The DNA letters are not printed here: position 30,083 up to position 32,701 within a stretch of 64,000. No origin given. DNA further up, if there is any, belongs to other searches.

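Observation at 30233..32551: Complete but hinge-less, short SMC (772 aa) in the canonical rnc-smc-ftsY position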

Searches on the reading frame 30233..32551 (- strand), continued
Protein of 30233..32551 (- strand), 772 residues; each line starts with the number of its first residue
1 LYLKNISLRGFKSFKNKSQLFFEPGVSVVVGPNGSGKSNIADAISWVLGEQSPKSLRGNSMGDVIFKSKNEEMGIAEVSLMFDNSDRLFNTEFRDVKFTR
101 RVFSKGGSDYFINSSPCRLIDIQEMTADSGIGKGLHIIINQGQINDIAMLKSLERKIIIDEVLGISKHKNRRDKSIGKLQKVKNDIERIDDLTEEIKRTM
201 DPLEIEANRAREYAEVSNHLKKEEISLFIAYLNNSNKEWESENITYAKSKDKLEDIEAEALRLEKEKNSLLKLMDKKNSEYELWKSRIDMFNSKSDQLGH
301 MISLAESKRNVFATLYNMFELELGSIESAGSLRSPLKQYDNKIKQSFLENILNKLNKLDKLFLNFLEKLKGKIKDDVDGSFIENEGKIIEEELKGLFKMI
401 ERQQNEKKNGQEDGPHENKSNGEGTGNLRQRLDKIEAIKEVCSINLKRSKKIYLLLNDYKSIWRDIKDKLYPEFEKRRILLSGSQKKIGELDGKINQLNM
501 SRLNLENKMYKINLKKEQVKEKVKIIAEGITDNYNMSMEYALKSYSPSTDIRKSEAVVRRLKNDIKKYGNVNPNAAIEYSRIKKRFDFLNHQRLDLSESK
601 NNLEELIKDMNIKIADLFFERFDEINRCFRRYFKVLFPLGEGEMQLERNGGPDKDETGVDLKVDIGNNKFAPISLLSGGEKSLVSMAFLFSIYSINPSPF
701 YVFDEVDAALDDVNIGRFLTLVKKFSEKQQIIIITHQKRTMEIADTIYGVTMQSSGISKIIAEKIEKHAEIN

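Call 39: find_related_loci(query=A1, collection=genome_contigs, flank=6000)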
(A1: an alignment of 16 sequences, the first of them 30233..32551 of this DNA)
Query A1 (772 aa) in genome_contigs; peptide patterns used: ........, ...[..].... (x = any residue, [..] = any of these).
600 stretches matched a pattern (row limit reached: there are more); 576 encode a relative of the query (tblastn E <= 1e-3); the best 80 are kept; 80 distinct loci.
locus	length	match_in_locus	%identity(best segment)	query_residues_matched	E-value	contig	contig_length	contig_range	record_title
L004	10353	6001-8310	85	1-772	0e+0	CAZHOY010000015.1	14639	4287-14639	MAG TPA_asm: uncultured Actinomycetota bacterium isolate binchicken_co100_41 genome assembly, contig: NODE_6516_length_1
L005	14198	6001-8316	69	1-772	0e+0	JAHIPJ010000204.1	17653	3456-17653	MAG: Actinomycetota bacterium isolate KR13_S3.mb.64 KR13_S3.mb.64_k141_563495, whole genome shotgun sequence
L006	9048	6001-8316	68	1-772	0e+0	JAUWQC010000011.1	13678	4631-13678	MAG: bacterium isolate CSMAG_2492 CSMAG_2492_k141_344322_length_13678_cov_7.5535, whole genome shotgun sequence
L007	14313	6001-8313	69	1-772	0e+0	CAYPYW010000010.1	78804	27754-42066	MAG TPA_asm: uncultured Actinomycetota bacterium isolate binchicken_co178_258 genome assembly, contig: NODE_617_length_7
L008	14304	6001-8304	68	5-772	0e+0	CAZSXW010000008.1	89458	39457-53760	MAG TPA_asm: uncultured Actinomycetota bacterium isolate binchicken_co294_128 genome assembly, contig: NODE_479_length_8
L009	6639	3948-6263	58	1-767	0e+0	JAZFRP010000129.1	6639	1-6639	MAG: Candidatus Humimicrobiaceae bacterium isolate BS1bin.12 BS1bin.12_129, whole genome shotgun sequence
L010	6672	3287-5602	54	1-766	0e+0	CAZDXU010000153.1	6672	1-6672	MAG TPA_asm: uncultured Actinomycetota bacterium isolate SRP067234_co1_154 genome assembly, contig: k99_979338, whole ge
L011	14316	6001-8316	54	1-766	0e+0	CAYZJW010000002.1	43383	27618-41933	MAG TPA_asm: uncultured Actinomycetota bacterium isolate binchicken_co334_330 genome assembly, contig: NODE_1331_length_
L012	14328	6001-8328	51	1-772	0e+0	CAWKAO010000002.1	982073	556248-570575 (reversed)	MAG: uncultured Actinomycetes bacterium isolate MFD09779.bin.1.47 genome assembly, contig: contig_21891, whole genome sh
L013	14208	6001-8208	51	1-772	0e+0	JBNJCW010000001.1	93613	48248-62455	MAG: Actinomycetota bacterium isolate Y23_7dBSe1.bin.150 NODE_58_length_93613_cov_16.057692, whole genome shotgun sequen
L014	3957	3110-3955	79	1-282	4e-148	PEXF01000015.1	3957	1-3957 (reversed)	MAG: Candidatus Hydromicrobium americanum isolate CG08_land_8_20_14_0_20_35_9 CG08_land_8_20_14_0.20_scaffold_22793_c, w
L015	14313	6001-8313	57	1-767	0e+0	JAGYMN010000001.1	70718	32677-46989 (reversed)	MAG: Actinomycetota bacterium isolate M55B120 1, whole genome shotgun sequence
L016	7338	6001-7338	50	1-478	5e-131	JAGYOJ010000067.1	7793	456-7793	MAG: Actinomycetota bacterium isolate M55B165 67, whole genome shotgun sequence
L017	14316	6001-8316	65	1-772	0e+0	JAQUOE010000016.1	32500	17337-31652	MAG: Actinomycetota bacterium isolate STD1_194 NODE_2704_length_32500_cov_7.617027_Sandtown_D1, whole genome shotgun seq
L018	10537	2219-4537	57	1-767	0e+0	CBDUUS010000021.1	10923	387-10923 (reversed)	MAG TPA_asm: uncultured bacterium isolate SRR22302353_concoct_153 genome assembly, contig: ERZ25073599.2990, whole genom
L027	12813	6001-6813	47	1-265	2e-68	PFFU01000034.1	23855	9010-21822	MAG: Candidatus Aquicultor secundus isolate CG17_big_fil_post_rev_8_21_14_2_50_50_24 CG17_8_21_14_2.50_scaffold_1318_c,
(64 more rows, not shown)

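Call 55: list_cluster_members(proteins=[P0197, P0216, P0140, P0188, P0158, P0166, P0209, P0251, P0138, P0153])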
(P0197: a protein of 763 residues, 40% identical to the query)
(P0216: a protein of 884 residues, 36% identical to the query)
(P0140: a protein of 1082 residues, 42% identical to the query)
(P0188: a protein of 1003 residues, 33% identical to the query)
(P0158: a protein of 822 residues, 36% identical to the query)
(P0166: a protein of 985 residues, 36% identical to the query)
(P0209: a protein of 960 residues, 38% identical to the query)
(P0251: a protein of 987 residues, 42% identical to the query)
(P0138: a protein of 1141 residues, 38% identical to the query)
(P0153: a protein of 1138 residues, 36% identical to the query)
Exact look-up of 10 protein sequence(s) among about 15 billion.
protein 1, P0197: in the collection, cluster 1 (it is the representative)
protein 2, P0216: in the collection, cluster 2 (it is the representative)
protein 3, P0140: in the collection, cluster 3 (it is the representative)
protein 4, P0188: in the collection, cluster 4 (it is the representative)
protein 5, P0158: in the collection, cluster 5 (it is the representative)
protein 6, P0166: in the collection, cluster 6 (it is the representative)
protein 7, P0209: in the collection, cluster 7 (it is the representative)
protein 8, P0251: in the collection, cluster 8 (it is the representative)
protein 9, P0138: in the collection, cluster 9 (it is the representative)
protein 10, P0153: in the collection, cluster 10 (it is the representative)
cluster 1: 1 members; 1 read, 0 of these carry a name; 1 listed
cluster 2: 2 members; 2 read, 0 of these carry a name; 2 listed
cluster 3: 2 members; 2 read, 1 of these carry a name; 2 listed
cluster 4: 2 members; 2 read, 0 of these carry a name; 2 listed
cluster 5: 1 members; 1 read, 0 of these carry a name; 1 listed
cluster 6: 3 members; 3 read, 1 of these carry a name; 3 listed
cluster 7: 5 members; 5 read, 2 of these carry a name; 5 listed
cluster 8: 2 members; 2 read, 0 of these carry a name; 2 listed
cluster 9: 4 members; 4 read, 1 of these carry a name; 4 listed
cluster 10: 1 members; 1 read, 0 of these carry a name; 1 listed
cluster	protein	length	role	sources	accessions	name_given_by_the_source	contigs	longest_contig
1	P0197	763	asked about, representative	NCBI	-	-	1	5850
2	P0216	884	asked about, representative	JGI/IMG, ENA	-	-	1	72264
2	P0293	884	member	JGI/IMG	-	-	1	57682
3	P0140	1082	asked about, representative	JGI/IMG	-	-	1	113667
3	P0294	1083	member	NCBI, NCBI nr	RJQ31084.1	MAG: hypothetical protein C4562_06690 [Actinobacteria bacterium] | MAG: hypothetical protein C4562_06690 [Actinomycetota bacterium]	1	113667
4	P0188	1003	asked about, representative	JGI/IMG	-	-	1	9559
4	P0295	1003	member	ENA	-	-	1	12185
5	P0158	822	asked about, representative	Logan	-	-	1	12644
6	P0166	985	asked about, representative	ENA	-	-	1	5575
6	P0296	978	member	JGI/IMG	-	chromosome segregation protein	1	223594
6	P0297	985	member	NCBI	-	-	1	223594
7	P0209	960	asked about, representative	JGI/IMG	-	-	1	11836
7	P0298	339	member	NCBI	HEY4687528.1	MAG TPA: hypothetical protein VIH20_04895, partial [Candidatus Subteraquimicrobiales ...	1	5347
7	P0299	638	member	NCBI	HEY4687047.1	MAG TPA: AAA family ATPase, partial [Candidatus Subteraquimicrobiales bacterium]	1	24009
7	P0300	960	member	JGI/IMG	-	-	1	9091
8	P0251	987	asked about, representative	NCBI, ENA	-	-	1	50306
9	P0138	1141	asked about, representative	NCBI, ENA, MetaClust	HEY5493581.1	MAG TPA: chromosome segregation protein SMC [Candidatus Anoxymicrobiaceae bacterium] | \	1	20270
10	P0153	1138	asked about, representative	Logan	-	-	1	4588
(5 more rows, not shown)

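Call 56: predict_structure(alignment_id=A3)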
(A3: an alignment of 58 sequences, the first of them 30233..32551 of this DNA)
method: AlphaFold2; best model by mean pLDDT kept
length: 772 residues; sequences in the alignment: 58
mean_pLDDT: 62.9   pTM: 0.32
mean pLDDT of the five models: 62.9, 62.6, 61.5, 59.1, 58.1
residues with pLDDT >= 90: 87; 70-90: 300; 50-70: 67; < 50: 318
segments of 3 or more residues with pLDDT < 50: 1-156, 328-343, 408-426, 632-640, 649-657, 665-772
pLDDT, mean of each block of 10 residues (from residue 1): 32 30 32 32 36 35 41 42 36 35 43 41 37 36 33 47 67 84 89 86 84 88 92 92 91 92 91 86 85 86 86 83 56 30 56 77 79 72 78 75 54 31 43 73 85 88 84 84 87 91 92 91 89 86 89 89 84 79 87 88 85 71 64 47 55 47 42 29 33 32 31 39 38 35 34 40 43 32
secondary structure, 60 per line:
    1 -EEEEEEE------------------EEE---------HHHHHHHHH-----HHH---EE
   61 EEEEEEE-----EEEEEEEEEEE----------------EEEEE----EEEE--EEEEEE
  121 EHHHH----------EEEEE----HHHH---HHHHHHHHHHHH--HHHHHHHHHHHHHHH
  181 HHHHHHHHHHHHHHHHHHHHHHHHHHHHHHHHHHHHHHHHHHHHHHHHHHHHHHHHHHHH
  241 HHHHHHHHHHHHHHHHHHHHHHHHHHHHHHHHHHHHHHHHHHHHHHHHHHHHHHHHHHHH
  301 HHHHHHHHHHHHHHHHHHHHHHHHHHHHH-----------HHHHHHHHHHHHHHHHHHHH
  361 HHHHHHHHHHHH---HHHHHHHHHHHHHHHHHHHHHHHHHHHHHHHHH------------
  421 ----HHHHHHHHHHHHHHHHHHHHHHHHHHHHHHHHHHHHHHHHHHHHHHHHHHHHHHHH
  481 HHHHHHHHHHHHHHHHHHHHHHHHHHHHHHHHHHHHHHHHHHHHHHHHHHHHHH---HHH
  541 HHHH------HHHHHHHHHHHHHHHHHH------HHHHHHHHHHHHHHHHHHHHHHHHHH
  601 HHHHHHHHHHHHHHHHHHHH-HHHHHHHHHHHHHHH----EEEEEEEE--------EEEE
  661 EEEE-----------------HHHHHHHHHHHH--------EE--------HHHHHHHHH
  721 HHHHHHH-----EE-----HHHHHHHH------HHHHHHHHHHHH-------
elements in order (helices of 4 or more, strands of 3 or more residues): E2-8 E27-29 H39-47 E59-67 E73-83 E100-104 E109-112 E115-121 H122-125 E136-140 H145-148 H152-163 H166-329 H341-372 H376-408 H425-534 H538-544 H551-568 H575-620 H622-636 E641-648 E657-664 H682-693 H712-727 H740-747 H754-765
